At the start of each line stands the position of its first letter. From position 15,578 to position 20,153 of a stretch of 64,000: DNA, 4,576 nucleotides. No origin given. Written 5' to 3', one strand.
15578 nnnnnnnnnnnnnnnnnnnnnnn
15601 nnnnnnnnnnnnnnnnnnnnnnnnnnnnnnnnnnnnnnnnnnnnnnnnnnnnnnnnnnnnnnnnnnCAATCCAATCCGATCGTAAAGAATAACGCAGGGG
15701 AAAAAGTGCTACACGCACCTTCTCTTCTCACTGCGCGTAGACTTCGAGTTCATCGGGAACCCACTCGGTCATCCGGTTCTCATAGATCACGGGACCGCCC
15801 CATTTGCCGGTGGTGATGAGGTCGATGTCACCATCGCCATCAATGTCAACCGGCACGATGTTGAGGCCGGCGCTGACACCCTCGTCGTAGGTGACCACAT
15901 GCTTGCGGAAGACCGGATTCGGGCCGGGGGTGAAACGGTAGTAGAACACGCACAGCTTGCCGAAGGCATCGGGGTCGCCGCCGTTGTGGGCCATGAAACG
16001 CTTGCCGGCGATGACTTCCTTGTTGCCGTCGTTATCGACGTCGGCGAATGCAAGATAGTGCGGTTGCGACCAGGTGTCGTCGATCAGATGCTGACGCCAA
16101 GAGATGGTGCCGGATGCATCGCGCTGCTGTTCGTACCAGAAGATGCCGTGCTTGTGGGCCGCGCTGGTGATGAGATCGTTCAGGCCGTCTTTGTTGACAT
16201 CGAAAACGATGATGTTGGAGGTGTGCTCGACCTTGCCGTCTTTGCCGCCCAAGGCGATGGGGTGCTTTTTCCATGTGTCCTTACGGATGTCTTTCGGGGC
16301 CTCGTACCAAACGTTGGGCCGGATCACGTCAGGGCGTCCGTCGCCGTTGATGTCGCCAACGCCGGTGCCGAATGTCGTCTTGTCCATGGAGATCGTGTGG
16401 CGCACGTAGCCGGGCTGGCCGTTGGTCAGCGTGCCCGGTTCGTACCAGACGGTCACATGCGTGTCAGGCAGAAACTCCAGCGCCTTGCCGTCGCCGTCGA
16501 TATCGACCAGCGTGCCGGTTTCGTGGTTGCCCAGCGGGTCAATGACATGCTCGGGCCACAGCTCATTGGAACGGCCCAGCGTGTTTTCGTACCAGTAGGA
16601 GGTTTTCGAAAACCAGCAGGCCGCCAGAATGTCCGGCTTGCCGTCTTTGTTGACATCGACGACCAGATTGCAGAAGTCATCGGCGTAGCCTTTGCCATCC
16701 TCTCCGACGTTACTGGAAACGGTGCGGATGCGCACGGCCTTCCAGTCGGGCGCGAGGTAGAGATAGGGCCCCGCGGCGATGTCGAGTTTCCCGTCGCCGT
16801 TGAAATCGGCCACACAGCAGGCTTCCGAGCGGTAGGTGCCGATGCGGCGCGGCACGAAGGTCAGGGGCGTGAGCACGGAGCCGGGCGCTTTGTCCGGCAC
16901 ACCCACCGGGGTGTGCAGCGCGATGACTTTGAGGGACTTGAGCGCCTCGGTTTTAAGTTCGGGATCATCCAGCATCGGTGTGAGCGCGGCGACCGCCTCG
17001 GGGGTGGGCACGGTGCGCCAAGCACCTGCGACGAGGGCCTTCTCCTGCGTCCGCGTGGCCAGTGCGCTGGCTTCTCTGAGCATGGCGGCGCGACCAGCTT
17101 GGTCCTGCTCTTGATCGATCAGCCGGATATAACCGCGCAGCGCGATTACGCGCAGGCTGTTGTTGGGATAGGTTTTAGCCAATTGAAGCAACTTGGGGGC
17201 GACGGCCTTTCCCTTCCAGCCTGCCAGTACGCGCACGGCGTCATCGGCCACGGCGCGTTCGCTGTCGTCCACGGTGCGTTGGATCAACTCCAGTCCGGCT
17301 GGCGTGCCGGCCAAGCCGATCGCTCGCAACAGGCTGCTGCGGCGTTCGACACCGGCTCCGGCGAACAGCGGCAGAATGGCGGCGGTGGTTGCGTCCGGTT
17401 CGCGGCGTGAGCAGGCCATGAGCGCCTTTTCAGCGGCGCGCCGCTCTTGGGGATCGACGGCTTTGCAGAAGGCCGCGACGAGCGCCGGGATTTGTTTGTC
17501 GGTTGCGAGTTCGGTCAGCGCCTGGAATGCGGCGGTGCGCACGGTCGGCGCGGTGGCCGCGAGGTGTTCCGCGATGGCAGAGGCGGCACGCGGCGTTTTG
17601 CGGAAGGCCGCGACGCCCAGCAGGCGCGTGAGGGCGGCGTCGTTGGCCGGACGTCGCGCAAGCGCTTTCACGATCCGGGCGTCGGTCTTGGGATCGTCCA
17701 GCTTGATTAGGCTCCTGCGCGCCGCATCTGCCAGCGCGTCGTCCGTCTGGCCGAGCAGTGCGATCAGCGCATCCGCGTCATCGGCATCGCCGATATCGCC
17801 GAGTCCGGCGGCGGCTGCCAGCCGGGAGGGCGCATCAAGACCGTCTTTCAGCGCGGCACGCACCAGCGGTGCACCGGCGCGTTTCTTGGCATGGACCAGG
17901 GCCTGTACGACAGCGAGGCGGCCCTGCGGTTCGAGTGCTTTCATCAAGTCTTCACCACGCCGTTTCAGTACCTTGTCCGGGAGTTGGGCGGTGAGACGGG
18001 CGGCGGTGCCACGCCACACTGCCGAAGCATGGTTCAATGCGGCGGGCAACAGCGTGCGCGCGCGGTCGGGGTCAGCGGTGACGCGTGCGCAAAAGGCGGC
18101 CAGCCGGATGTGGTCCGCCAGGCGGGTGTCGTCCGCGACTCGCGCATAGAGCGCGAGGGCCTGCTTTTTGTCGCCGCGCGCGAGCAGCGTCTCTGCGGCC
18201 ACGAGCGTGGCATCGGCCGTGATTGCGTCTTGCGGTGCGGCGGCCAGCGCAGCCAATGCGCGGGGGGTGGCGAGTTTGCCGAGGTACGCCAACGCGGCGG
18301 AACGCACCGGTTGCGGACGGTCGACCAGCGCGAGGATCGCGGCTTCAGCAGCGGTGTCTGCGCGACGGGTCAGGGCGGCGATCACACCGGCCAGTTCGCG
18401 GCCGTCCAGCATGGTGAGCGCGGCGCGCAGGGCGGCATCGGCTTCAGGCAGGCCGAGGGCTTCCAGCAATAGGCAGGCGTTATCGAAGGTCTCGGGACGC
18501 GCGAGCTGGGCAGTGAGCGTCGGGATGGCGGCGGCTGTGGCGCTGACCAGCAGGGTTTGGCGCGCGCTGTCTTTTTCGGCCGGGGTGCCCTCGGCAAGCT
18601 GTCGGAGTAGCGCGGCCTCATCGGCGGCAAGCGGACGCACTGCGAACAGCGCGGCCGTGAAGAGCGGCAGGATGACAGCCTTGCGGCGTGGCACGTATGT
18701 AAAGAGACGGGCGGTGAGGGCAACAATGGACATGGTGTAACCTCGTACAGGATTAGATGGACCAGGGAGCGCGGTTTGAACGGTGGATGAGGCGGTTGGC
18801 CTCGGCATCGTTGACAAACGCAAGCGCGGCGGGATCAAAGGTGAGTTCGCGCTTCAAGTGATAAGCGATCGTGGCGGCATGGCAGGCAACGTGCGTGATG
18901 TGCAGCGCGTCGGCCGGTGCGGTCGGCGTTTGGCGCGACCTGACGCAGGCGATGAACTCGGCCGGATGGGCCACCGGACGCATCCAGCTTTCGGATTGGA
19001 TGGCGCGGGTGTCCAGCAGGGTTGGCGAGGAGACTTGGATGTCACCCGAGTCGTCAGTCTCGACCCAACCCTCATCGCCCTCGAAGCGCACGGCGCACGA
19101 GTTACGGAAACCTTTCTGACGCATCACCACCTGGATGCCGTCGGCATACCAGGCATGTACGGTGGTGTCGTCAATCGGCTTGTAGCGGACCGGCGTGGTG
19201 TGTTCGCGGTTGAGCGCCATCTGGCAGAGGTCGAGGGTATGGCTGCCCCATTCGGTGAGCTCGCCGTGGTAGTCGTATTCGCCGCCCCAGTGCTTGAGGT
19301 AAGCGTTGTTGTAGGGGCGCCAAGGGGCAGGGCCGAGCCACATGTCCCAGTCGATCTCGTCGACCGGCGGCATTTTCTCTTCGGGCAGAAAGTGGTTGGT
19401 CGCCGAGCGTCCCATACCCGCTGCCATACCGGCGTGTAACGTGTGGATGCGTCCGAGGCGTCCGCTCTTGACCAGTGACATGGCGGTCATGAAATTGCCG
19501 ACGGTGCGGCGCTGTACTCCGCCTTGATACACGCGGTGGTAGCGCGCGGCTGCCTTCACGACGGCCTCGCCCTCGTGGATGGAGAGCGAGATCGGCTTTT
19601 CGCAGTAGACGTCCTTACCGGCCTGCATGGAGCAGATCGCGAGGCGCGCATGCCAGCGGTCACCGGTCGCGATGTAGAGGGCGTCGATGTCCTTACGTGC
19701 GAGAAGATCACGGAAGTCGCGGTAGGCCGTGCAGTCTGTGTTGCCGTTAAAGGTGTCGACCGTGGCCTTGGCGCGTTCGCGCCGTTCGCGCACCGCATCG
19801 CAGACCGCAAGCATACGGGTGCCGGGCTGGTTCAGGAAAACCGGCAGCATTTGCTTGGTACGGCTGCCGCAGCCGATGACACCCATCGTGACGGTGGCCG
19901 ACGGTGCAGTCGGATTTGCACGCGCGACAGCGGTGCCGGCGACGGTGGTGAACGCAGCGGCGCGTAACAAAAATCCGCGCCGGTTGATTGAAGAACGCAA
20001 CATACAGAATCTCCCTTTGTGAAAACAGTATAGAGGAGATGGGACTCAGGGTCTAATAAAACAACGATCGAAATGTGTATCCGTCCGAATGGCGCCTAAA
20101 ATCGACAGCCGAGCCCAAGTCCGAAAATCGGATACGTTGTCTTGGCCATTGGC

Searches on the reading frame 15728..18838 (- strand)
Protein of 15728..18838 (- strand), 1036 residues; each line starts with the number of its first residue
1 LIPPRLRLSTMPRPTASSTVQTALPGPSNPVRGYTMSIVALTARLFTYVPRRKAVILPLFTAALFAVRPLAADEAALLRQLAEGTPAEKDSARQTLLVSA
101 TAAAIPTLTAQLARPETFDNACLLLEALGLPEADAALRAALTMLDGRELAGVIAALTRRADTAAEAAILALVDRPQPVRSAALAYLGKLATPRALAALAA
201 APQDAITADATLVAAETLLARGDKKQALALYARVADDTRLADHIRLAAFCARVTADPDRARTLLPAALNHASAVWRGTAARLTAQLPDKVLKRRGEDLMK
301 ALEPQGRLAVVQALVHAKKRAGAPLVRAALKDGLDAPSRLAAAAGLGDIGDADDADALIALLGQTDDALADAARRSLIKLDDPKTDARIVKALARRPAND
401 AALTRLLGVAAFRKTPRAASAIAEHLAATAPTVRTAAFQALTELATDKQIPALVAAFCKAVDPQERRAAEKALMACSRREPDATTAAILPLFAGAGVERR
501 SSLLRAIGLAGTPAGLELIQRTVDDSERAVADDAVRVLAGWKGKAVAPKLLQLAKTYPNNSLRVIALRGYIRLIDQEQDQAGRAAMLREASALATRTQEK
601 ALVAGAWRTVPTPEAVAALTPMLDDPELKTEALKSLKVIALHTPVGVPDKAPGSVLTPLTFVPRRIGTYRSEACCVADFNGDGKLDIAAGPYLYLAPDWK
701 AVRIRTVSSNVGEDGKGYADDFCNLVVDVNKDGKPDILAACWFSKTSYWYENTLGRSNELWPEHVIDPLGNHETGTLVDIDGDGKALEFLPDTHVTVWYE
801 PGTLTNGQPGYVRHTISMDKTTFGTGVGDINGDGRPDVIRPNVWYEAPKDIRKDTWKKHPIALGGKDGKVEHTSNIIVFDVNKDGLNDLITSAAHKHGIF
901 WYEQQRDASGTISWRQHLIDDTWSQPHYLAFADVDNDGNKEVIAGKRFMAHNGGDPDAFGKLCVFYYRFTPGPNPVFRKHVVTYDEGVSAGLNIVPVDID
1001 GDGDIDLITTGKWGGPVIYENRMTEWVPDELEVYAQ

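Call 14: search_protein_families(library=pfam, proteins=[window:15728-18838:-], max_evalue=0.001)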
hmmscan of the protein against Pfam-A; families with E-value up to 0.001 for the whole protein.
window:15728-18838:- (1036 aa): 4 families
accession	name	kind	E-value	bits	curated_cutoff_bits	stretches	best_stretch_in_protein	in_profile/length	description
PF13517.12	FG-GAP_3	-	8.3e-29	100.4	26.9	2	880-943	1-60/61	FG-GAP-like repeat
PF01839.29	FG-GAP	-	2e-15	56.7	22.1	0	675-690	6-21/37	FG-GAP repeat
PF13646.12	HEAT_2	-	1.7e-13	51.1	27.7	1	300-377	10-87/88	HEAT repeats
PF12256.14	TcdB_toxin_midN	-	0.00021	21.1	24.8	0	667-693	22-50/181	Insecticide toxin TcdB middle/N-terminal region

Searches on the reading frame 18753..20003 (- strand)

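Call 13: search_protein_families(library=pfam, proteins=[window:18753-20003:-], max_evalue=0.001)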
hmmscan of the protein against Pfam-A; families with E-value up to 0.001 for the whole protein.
window:18753-20003:- (416 aa): 2 families
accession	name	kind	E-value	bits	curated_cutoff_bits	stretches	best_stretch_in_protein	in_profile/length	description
PF19051.5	GFO_IDH_MocA_C2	-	5.4e-26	92.1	23.3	1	205-416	42-254/254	Oxidoreductase family, C-terminal alpha/beta domain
PF01408.29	GFO_IDH_MocA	-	3.6e-19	70.1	24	1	39-160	2-117/120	Oxidoreductase family, NAD-binding Rossmann fold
